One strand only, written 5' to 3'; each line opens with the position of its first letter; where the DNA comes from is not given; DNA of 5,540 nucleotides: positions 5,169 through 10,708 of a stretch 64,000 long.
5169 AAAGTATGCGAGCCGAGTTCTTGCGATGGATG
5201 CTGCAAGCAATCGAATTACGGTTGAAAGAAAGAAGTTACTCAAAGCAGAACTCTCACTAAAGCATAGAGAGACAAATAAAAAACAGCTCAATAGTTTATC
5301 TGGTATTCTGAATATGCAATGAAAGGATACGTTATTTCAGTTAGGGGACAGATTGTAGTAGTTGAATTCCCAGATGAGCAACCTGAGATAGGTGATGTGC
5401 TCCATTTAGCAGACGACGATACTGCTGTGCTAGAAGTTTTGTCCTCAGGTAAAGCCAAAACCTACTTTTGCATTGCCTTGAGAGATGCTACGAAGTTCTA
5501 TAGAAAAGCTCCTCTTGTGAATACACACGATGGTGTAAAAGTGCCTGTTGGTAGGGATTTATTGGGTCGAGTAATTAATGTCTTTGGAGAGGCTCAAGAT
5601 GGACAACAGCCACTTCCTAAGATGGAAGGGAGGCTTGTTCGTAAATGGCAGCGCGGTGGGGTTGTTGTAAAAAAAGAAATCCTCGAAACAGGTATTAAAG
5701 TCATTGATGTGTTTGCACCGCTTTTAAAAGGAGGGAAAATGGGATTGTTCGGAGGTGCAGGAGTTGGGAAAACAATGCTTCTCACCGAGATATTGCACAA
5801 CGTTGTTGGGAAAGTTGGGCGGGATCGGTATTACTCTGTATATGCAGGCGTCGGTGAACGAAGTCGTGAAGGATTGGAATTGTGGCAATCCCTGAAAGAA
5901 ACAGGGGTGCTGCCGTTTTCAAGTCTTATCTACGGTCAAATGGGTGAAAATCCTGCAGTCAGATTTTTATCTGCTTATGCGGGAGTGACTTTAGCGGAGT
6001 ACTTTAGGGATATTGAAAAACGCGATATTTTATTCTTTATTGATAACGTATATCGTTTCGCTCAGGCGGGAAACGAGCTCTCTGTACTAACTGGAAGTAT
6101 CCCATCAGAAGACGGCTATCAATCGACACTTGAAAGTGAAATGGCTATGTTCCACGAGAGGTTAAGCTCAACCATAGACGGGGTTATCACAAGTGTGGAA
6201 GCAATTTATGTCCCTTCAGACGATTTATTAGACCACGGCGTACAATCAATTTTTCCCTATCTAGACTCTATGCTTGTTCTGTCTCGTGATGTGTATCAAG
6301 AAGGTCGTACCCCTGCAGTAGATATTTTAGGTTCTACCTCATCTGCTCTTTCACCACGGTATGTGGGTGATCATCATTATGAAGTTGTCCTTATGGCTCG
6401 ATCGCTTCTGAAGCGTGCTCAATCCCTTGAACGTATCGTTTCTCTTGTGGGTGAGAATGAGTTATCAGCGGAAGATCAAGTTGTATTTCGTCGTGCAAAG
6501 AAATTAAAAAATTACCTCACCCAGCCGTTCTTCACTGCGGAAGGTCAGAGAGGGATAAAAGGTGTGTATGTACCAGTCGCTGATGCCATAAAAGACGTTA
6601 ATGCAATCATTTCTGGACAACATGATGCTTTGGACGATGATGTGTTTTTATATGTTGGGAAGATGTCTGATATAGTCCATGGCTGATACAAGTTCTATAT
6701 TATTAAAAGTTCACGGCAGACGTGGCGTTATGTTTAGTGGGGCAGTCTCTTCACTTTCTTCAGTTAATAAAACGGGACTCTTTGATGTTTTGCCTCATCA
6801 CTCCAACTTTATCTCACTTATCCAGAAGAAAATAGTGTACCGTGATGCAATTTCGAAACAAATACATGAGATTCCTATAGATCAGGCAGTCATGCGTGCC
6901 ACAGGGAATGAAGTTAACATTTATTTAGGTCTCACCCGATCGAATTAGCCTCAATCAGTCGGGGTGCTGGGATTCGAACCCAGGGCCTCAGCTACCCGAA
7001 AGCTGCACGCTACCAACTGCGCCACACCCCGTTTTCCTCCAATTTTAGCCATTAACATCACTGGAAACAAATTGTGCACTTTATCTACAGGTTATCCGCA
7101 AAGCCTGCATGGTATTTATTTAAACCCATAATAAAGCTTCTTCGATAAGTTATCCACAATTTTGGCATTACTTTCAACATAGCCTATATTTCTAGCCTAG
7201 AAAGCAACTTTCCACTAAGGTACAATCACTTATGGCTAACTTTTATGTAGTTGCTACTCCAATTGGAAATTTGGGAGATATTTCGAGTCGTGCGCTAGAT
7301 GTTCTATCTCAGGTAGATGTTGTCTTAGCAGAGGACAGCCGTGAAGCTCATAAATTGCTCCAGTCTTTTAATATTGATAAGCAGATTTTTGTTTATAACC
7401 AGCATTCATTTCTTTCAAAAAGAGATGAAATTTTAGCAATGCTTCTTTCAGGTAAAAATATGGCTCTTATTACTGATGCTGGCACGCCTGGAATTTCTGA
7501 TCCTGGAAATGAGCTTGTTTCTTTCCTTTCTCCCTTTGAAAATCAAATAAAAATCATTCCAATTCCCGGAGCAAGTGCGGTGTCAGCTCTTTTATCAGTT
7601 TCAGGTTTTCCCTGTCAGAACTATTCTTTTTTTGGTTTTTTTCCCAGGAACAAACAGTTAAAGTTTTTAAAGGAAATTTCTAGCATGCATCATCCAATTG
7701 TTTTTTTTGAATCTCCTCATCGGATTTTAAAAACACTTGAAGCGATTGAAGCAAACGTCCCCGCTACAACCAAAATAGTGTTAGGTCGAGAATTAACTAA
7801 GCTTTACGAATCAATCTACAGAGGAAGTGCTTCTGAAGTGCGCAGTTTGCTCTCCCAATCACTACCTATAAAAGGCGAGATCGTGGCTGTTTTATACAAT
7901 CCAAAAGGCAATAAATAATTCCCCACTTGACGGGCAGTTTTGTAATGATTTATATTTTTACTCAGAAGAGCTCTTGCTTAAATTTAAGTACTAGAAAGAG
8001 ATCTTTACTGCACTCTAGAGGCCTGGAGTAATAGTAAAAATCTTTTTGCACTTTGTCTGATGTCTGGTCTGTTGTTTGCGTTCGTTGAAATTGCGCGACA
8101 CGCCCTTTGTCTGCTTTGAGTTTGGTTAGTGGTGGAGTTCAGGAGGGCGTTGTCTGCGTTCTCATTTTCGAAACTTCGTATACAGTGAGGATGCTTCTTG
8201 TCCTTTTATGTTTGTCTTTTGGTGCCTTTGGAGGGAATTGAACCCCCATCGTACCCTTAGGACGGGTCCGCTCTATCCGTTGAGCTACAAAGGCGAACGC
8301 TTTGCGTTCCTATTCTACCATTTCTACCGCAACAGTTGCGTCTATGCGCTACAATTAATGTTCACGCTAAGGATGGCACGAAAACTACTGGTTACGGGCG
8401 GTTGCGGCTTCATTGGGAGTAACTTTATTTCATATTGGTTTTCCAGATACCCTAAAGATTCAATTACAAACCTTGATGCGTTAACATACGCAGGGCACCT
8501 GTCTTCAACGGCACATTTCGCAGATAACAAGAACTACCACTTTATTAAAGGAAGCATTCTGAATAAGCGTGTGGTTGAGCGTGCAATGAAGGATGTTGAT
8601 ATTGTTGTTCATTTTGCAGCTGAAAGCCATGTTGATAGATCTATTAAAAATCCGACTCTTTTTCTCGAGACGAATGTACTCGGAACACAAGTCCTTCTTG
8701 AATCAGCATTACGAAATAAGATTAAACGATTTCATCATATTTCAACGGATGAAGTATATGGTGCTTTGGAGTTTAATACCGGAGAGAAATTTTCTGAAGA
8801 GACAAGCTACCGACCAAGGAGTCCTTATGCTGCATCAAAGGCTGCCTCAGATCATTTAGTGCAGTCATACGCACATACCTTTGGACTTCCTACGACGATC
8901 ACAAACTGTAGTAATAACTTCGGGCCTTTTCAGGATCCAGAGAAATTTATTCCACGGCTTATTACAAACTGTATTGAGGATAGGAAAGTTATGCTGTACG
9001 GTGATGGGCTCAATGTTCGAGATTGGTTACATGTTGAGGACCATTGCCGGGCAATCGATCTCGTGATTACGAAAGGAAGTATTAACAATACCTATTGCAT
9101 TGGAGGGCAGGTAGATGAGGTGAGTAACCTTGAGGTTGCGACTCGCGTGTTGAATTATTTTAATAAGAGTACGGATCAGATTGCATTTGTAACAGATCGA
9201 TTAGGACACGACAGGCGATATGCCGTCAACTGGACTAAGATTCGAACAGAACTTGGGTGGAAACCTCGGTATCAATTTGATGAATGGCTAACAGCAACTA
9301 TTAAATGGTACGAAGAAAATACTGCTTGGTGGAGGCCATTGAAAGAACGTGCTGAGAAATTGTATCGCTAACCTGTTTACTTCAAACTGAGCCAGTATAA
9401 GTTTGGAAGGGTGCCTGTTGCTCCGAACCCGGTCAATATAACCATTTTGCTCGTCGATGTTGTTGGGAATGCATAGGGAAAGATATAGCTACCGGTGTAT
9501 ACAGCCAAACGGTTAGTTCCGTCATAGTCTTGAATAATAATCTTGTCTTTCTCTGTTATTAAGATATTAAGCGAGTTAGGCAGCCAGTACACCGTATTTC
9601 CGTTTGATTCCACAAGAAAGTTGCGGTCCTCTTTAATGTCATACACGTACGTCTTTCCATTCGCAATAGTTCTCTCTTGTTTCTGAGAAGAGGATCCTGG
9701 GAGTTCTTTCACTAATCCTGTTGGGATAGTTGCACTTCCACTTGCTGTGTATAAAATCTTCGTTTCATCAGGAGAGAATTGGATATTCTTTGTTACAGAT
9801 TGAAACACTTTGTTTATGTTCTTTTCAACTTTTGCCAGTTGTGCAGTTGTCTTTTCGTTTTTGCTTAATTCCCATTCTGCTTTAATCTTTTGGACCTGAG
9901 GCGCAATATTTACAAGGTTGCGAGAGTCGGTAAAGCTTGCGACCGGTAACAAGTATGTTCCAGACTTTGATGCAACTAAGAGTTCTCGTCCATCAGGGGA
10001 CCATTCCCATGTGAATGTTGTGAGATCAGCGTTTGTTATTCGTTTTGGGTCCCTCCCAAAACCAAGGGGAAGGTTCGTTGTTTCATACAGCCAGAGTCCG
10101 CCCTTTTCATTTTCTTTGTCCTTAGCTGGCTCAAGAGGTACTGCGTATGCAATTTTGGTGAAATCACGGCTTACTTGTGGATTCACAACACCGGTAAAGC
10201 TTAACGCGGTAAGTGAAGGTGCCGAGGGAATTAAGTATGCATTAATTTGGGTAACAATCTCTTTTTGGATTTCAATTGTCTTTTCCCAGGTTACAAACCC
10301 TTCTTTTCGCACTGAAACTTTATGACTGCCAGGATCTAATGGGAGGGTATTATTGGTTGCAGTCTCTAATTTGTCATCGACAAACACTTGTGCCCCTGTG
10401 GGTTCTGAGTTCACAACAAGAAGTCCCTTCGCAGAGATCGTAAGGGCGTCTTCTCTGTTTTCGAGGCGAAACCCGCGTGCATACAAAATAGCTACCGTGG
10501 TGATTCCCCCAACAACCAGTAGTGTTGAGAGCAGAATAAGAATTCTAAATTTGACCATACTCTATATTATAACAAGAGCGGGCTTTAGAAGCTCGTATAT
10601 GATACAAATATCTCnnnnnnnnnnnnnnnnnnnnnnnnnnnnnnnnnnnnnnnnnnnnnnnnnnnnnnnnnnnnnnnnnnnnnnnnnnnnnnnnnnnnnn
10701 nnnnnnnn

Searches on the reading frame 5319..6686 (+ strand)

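Call 13: search_protein_families(library=pfam, proteins=[window:5319-6686:+], max_evalue=0.001)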
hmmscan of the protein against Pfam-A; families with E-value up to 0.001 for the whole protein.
window:5319-6686:+ (455 aa): 2 families
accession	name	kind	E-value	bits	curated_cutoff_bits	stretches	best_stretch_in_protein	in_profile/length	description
PF00006.31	ATP-synt_ab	-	9.7e-60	202.3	29.5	1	125-341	1-213/213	ATP synthase alpha/beta family, nucleotide-binding domain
PF22919.1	ATP-synt_VA_C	-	3.3e-11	43.6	24.7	1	347-407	6-67/101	C-terminal domain of V and A type ATP synthase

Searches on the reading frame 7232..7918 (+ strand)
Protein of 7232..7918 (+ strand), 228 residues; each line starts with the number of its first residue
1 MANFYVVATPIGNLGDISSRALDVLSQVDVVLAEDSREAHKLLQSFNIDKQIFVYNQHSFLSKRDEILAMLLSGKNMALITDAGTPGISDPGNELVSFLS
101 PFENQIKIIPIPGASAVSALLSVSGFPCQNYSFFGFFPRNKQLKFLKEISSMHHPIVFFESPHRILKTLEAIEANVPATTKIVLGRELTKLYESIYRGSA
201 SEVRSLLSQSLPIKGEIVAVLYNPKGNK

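Call 87: search_protein_families(library=pfam, proteins=[window:7232-7918:+], max_evalue=0.001)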
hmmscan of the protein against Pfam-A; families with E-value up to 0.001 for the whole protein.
window:7232-7918:+ (228 aa): 1 family
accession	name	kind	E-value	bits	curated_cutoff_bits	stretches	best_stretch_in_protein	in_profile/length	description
PF00590.25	TP_methylase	-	8.4e-28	98.2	27.8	1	4-203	2-211/212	Tetrapyrrole (Corrin/Porphyrin) Methylases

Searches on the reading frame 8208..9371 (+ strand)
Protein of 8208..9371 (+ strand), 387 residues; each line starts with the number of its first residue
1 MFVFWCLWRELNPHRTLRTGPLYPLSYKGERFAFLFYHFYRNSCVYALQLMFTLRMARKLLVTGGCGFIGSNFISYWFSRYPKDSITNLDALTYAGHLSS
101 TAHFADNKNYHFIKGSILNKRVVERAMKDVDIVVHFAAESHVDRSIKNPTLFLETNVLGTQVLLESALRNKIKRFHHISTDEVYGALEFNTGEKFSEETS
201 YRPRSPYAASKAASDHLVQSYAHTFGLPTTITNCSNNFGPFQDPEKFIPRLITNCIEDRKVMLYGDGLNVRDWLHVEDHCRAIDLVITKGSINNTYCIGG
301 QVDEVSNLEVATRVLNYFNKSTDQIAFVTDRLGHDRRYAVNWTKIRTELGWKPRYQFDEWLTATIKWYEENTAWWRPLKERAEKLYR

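Call 13: search_protein_families(library=pfam, proteins=[window:8208-9371:+], max_evalue=0.001)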
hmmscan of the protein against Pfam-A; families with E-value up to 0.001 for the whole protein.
window:8208-9371:+ (387 aa): 7 families
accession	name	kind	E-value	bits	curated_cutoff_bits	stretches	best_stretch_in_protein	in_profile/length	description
PF16363.11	GDP_Man_Dehyd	-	3.1e-75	254.1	27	1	61-362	1-330/332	GDP-mannose 4,6 dehydratase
PF01370.27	Epimerase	-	2.5e-64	217.4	20.9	1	61-299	2-240/240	NAD dependent epimerase/dehydratase family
PF01073.25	3Beta_HSD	-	1.6e-20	73.7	22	1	61-279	1-221/280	3-beta hydroxysteroid dehydrogenase/isomerase family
PF02719.21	Polysacc_synt_2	-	4.1e-16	59.4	20.2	1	60-183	1-131/293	Polysaccharide biosynthesis protein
PF07993.18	NAD_binding_4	-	4.5e-16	59.2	20.1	1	118-239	77-209/258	Male sterility protein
PF04321.23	RmlD_sub_bind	-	9.5e-10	38.5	27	1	95-223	33-141/287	RmlD substrate binding domain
PF13460.12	NAD_binding_10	-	1.4e-06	28.7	27.2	1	99-220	30-133/184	NAD(P)H-binding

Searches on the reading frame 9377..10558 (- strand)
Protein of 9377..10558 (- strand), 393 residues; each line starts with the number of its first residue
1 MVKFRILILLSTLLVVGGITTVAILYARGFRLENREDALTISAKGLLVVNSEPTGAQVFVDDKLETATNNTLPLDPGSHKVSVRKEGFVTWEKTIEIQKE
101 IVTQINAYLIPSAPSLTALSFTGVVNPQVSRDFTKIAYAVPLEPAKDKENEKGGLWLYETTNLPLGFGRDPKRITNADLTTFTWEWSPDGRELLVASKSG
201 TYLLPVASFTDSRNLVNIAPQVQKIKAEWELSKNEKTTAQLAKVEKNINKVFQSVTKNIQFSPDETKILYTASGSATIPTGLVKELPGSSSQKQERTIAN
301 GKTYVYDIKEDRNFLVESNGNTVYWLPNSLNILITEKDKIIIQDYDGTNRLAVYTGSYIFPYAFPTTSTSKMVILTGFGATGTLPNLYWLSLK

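Call 13: search_protein_families(library=pfam, proteins=[window:9377-10558:-], max_evalue=0.001)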
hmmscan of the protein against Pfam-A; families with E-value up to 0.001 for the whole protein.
window:9377-10558:- (393 aa): 1 family
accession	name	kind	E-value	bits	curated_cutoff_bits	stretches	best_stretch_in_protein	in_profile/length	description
PF08308.17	PEGA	-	2.4e-13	50.2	20.8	1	45-109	2-67/71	PEGA domain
